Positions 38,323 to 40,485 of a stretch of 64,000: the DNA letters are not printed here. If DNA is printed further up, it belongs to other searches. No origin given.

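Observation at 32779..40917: Giant surface protein with a clostripain-like domain as terminal cistron of the RiPP operon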

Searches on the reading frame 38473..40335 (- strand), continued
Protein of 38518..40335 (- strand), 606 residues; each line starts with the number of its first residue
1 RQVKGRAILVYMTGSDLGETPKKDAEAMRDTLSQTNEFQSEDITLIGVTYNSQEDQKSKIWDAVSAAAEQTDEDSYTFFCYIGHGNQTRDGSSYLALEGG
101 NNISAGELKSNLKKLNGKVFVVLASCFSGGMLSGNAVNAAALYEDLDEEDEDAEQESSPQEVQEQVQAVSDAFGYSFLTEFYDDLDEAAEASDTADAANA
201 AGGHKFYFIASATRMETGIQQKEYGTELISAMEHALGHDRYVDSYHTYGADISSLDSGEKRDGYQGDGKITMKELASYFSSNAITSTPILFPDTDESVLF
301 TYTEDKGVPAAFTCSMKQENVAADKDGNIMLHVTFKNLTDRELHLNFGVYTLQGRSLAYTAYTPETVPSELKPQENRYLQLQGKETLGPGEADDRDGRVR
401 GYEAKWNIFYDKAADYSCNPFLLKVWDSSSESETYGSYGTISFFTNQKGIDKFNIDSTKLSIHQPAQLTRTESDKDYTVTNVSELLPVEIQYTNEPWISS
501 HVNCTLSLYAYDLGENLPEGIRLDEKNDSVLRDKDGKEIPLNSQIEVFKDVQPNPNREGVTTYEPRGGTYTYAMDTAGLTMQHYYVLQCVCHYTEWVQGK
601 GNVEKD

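Call 63: search_protein_families(library=ncbifam, proteins=[L003:14562-15566:-], max_evalue=10)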
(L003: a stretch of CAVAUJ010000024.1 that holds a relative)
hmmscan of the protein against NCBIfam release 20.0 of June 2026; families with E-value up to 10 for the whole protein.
L003:14562-15566:- (334 aa): 4 families
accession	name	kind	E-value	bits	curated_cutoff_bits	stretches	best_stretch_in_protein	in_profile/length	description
TIGR03793.1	leader_NHLP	domain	4.6e-09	36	50.9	1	10-86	3-77/77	NHLP leader peptide family RiPP precursor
NF038108.1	RiPP_NF038108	subfamily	5.1e-07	29.5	30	3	117-157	13-49/65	Cys-every-fifth RiPP peptide CefA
NF038399.1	NH_RiPP_Os17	domain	0.014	15.4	40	1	23-39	13-29/63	Os1348 family NHLP clan protein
TIGR04509.1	mod_pep_NH_fam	subfamily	0.048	13.7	34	1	21-42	15-36/87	NHLP-related RiPP peptide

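Call 83: find_related_loci(query=A2, collection=metagenome_contigs, flank=10000)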
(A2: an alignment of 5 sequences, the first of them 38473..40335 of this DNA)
Query A2 (621 aa) in metagenome_contigs; peptide patterns used: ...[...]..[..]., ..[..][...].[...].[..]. (x = any residue, [..] = any of these).
362 stretches matched a pattern, but none encodes a relative of the query by tblastn (E <= 1e-3).
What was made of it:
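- Tried and rejected: It found no relatives (call 83).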
